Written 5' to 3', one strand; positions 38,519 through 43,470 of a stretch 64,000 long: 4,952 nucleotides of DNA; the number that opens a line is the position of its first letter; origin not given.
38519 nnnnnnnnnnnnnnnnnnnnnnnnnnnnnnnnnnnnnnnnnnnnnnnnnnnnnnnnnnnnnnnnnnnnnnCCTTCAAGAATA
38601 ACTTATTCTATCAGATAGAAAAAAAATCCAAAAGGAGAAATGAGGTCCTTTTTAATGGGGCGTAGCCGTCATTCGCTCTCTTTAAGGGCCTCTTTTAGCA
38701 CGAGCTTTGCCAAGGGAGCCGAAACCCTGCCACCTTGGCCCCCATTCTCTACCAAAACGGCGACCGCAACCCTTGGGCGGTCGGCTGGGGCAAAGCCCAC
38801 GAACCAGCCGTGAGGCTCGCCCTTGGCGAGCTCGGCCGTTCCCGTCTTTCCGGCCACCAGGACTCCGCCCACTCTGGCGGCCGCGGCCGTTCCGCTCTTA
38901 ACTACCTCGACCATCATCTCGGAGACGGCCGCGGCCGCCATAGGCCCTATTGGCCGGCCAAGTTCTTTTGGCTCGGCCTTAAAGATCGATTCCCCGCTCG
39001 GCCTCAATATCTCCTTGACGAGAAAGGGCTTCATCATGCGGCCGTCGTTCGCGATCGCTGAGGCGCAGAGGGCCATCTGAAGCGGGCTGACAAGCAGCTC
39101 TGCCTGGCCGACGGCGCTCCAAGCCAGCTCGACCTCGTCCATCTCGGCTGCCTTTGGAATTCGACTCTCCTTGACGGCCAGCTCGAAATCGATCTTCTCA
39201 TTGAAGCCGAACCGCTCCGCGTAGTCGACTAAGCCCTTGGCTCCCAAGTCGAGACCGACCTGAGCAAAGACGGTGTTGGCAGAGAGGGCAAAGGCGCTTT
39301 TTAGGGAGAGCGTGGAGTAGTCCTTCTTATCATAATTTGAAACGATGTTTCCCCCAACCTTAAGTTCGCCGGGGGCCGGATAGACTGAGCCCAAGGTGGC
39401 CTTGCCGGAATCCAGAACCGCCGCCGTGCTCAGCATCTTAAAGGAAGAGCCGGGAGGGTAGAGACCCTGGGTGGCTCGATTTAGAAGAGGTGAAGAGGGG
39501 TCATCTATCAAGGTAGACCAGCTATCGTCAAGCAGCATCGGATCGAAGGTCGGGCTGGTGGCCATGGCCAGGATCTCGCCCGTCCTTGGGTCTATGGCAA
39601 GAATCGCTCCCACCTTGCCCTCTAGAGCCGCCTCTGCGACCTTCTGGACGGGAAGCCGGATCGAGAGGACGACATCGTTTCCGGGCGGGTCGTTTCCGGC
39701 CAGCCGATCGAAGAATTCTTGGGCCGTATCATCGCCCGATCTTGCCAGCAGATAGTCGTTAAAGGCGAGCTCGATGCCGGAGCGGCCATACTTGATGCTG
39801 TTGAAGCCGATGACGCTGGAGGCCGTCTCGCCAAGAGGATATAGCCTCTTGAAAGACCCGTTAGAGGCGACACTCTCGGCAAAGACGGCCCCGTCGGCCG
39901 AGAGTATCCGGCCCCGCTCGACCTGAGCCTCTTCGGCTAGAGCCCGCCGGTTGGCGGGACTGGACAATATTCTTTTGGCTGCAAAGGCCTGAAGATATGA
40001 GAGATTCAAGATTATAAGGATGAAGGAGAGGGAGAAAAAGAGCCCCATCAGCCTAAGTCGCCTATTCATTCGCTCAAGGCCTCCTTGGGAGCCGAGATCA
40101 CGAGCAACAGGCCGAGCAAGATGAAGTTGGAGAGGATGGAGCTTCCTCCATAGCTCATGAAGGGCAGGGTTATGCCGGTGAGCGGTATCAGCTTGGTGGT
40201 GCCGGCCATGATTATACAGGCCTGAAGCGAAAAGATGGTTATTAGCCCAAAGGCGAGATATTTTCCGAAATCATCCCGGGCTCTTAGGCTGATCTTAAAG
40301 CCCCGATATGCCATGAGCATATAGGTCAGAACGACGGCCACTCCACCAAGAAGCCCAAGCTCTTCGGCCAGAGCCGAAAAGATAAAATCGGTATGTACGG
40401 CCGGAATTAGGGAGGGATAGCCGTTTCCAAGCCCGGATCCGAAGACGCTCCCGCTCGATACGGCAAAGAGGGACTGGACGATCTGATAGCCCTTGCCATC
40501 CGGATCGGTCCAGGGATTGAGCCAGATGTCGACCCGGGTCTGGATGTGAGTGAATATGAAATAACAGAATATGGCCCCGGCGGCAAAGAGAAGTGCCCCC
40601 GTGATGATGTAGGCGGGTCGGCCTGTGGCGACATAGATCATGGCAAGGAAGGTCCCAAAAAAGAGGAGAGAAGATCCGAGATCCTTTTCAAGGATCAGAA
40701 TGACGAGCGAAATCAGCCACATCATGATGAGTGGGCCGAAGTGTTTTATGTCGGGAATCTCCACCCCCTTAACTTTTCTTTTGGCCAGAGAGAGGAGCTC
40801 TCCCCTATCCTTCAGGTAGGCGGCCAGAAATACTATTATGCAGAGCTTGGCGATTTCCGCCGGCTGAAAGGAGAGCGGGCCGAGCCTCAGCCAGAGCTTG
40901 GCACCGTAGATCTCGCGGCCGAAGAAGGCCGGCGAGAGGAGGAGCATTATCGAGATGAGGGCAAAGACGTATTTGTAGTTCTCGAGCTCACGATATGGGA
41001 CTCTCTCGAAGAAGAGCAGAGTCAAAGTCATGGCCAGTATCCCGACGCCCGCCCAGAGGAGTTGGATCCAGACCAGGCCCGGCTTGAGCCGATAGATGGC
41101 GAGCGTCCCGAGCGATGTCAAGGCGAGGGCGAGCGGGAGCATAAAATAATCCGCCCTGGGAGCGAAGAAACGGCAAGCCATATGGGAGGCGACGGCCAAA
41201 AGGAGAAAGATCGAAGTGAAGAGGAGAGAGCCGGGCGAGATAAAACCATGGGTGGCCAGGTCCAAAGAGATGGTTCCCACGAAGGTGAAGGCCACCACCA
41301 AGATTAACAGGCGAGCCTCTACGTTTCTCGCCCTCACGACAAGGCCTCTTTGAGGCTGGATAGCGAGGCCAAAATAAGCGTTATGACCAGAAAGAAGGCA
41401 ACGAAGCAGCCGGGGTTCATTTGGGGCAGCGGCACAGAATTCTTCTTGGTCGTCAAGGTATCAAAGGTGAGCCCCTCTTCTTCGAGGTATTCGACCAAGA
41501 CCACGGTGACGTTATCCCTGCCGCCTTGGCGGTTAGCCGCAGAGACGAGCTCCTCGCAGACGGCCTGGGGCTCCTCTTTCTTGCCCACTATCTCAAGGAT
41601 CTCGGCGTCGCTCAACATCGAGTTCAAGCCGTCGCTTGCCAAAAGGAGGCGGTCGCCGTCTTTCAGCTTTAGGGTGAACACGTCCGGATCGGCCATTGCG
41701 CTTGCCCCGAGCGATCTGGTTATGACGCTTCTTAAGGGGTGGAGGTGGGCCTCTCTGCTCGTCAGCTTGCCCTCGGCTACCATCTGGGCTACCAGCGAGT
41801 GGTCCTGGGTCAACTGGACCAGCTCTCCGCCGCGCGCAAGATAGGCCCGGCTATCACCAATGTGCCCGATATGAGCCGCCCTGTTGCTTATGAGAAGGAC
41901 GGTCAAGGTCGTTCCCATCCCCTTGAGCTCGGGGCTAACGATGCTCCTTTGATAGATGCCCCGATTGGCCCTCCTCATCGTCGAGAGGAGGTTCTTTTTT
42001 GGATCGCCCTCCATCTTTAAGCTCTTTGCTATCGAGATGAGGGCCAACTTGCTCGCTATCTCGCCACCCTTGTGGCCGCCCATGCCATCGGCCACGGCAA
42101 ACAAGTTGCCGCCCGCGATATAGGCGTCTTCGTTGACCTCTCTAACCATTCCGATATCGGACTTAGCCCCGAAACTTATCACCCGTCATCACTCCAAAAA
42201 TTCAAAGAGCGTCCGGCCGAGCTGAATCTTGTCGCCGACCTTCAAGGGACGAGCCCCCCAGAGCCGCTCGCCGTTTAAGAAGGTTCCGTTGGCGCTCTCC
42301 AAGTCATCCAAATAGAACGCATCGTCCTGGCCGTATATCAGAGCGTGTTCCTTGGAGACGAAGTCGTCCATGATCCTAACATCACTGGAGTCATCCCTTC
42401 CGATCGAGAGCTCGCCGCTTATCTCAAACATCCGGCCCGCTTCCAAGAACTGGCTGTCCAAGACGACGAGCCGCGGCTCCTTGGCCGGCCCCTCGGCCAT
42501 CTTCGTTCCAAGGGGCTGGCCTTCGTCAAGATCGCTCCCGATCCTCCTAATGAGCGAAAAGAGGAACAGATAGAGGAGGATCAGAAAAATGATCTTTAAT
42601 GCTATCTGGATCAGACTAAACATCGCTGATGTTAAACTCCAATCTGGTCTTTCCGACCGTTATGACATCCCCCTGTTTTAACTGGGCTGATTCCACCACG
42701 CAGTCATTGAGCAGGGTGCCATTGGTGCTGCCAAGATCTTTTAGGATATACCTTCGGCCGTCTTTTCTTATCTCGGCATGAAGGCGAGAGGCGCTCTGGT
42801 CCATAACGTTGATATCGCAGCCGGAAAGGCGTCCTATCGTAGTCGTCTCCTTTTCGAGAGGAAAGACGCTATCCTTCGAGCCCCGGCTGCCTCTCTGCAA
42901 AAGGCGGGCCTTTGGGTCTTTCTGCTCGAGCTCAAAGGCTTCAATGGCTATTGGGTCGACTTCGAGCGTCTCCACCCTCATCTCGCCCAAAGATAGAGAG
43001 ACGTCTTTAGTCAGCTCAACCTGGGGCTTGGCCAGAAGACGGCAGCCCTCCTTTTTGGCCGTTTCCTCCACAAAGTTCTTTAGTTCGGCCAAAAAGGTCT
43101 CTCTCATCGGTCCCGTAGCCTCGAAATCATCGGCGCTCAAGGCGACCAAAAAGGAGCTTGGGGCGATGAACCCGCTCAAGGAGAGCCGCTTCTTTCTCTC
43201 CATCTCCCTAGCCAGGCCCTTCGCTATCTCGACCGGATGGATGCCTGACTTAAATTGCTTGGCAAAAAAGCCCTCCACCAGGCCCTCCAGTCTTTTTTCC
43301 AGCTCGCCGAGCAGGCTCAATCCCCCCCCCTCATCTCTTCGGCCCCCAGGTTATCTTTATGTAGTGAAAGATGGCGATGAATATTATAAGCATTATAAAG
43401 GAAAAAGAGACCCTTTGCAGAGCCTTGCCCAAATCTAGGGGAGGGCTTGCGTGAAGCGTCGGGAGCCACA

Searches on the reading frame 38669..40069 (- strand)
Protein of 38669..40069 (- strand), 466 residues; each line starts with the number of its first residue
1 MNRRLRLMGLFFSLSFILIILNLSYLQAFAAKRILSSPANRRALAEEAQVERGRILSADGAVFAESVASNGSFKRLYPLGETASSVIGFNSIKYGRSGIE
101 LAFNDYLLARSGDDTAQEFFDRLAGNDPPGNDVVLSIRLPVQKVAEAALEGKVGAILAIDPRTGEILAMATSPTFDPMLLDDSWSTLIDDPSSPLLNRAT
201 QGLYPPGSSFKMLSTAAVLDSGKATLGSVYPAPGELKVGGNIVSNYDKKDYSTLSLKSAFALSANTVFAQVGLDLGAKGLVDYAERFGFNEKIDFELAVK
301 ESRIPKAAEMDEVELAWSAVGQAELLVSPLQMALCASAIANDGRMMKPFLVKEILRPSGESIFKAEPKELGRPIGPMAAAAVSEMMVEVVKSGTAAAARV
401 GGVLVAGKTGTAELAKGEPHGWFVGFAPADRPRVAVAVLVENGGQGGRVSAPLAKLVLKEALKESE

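Call 58: search_protein_families(library=pfam, proteins=[window:38669-40069:-], max_evalue=0.000001)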
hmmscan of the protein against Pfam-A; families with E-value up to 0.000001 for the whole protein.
window:38669-40069:- (466 aa): 2 families
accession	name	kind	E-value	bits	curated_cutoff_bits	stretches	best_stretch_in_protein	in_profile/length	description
PF00905.27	Transpeptidase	-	8.7e-66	222.6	22.1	1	154-458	1-298/299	Penicillin binding protein transpeptidase domain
PF21922.1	PBP_dimer_2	-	4.2e-16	59.4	27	1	52-133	1-83/83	Penicillin binding protein A dimerisation domain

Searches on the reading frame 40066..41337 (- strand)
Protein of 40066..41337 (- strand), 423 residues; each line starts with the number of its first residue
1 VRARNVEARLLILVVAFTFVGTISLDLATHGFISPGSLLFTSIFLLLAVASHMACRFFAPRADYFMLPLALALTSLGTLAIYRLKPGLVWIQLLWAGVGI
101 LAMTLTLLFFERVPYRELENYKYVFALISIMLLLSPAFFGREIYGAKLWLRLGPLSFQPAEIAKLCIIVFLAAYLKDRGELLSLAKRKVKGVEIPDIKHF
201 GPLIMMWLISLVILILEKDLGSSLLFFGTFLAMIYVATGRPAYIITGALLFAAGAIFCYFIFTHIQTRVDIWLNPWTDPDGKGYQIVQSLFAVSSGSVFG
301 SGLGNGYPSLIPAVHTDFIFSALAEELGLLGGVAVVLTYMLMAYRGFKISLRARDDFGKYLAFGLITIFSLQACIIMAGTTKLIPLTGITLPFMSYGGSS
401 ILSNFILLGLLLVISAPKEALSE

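Call 58: search_protein_families(library=pfam, proteins=[window:40066-41337:-], max_evalue=0.000001)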
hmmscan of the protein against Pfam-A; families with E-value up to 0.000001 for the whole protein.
window:40066-41337:- (423 aa): 1 family
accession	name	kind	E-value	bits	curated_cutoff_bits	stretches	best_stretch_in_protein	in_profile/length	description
PF01098.24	FTSW_RODA_SPOVE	-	4.9e-83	279.5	26.4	1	91-416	40-352/356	Cell cycle protein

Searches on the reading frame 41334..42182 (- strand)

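Call 58: search_protein_families(library=pfam, proteins=[window:41334-42182:-], max_evalue=0.000001)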
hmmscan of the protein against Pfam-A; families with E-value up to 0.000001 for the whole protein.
window:41334-42182:- (282 aa): 3 families
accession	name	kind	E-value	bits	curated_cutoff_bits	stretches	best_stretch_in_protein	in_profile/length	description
PF00481.26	PP2C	-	1.1e-18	68.2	20.3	1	26-129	35-141/255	Protein phosphatase 2C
PF13672.11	PP2C_2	-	1.8e-16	60.7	24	1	16-194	11-182/209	Protein phosphatase 2C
PF07228.17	SpoIIE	-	2.9e-08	34.3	25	0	150-231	104-190/192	Stage II sporulation protein E (SpoIIE)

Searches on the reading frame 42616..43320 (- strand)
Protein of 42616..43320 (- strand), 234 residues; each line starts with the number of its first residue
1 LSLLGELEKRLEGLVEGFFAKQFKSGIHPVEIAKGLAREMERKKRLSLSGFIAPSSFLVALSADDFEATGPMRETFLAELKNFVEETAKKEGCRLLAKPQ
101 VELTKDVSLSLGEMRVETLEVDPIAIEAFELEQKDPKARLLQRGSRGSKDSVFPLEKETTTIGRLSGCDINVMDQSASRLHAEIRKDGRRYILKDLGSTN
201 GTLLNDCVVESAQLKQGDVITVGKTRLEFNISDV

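Call 58: search_protein_families(library=pfam, proteins=[window:42616-43320:-], max_evalue=0.000001)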
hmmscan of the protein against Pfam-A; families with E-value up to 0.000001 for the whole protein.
window:42616-43320:- (234 aa): 3 families
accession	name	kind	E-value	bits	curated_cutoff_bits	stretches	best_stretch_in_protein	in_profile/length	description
PF12401.13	FhaA_N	-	9.9e-29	100.6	25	1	6-117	3-115/115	FhaA, N-terminal domain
PF00498.31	FHA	-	2.7e-19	69.8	20.7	1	160-223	1-67/67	FHA domain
PF16697.10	Yop-YscD_cpl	-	2.2e-16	60.3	33.2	1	151-230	10-91/94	Inner membrane component of T3SS, cytoplasmic domain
